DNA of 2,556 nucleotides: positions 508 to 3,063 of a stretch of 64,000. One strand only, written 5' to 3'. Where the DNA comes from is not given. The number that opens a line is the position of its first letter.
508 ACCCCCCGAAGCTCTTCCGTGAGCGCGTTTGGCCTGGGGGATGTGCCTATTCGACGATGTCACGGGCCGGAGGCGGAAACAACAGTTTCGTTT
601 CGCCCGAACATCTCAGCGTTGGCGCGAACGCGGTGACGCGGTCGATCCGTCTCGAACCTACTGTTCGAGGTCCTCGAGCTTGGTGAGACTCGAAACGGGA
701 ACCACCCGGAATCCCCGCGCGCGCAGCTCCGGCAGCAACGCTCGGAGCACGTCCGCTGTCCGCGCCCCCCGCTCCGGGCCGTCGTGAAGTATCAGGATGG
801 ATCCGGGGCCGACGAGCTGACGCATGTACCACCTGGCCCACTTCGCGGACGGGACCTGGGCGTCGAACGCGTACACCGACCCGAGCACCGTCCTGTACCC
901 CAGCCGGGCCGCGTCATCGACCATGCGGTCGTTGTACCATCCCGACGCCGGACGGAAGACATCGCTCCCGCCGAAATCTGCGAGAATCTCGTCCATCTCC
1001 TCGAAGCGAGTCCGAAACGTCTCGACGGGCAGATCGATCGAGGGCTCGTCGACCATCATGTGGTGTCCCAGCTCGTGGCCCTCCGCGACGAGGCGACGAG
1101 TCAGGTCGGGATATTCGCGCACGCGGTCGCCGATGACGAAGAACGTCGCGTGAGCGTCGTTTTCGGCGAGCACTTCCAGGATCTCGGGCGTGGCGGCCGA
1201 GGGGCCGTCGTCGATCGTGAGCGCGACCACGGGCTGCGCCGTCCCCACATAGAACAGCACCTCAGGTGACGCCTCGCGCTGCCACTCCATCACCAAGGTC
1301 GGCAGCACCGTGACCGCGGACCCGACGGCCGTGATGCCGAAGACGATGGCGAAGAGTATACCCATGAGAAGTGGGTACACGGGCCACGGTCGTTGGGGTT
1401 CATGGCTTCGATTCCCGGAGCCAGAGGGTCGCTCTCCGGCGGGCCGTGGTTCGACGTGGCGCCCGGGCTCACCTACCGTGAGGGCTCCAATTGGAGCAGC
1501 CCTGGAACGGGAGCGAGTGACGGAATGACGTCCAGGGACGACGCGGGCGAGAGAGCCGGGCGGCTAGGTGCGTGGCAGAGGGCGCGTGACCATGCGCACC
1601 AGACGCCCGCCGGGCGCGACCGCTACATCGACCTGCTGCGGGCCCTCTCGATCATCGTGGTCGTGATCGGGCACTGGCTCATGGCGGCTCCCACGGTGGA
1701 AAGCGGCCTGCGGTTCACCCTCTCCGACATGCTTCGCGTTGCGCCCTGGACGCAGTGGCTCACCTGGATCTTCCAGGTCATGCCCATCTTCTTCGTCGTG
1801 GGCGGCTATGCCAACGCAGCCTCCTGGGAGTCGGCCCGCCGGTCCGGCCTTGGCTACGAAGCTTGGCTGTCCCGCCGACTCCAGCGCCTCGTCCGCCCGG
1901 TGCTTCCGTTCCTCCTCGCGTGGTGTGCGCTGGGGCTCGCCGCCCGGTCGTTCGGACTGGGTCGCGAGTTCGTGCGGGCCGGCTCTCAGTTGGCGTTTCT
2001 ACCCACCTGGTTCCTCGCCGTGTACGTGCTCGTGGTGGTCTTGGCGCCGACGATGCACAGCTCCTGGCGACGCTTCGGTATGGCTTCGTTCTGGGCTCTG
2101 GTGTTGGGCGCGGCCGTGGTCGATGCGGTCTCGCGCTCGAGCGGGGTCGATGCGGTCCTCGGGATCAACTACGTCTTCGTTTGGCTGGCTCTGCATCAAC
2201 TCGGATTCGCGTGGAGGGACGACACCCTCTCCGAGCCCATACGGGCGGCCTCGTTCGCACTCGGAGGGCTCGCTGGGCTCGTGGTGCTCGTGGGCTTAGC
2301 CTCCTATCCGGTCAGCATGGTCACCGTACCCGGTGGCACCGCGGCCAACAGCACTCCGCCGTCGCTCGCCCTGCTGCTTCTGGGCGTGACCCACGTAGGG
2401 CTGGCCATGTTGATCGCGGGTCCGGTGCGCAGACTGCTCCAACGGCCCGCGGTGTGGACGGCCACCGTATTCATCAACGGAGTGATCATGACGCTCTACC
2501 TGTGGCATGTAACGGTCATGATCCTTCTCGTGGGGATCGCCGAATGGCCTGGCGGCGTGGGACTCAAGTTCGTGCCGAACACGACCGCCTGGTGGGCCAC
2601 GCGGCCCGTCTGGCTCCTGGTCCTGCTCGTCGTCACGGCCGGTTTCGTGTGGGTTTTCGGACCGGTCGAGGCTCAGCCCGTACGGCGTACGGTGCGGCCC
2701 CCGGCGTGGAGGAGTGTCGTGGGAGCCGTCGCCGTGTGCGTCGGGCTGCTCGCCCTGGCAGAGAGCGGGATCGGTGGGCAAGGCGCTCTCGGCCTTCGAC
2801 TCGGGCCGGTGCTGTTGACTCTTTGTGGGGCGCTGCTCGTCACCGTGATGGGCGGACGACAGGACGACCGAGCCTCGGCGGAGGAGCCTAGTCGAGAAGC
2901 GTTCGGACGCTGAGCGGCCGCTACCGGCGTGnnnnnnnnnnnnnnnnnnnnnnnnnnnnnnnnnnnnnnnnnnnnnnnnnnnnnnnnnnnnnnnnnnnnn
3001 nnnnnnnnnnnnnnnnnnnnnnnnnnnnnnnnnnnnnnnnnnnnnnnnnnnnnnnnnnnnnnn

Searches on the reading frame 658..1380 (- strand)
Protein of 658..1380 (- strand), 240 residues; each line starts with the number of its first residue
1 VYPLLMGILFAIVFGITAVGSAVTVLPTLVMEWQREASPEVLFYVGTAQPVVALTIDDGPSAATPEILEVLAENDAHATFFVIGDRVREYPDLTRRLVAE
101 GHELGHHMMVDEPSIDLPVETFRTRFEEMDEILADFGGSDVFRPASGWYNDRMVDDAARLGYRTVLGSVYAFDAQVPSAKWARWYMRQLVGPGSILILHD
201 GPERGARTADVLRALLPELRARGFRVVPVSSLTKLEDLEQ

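Call 63: search_protein_families(library=pfam, proteins=[window:658-1380:-], max_evalue=0.00001)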
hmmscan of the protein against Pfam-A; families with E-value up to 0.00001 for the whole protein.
window:658-1380:- (240 aa): 1 family
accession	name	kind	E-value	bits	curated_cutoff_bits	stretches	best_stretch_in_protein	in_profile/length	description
PF01522.26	Polysacc_deac_1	-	4.8e-27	94.8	23.1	1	47-165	4-124/124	Polysaccharide deacetylase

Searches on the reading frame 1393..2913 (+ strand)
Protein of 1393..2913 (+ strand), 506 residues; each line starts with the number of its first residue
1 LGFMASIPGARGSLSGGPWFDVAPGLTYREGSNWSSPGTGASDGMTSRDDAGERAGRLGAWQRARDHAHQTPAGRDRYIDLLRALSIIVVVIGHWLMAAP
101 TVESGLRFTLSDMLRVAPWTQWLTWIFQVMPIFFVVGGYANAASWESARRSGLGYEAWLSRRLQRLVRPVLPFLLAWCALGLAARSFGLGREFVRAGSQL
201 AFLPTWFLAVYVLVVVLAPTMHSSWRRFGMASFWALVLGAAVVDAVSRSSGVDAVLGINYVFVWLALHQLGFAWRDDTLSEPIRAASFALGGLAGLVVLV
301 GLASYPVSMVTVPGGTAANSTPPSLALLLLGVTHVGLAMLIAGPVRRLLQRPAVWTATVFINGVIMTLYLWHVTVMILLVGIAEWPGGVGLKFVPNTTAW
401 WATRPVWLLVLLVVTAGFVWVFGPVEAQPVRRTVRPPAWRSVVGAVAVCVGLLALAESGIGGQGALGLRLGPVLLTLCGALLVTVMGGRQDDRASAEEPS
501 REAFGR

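Call 63: search_protein_families(library=pfam, proteins=[window:1393-2913:+], max_evalue=0.00001)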
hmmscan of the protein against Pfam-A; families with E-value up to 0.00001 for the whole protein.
window:1393-2913:+ (506 aa): 1 family
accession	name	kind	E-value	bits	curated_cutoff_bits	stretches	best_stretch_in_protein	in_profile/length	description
PF01757.29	Acyl_transf_3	-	2.6e-23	83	31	1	77-420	2-323/326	Acyltransferase domain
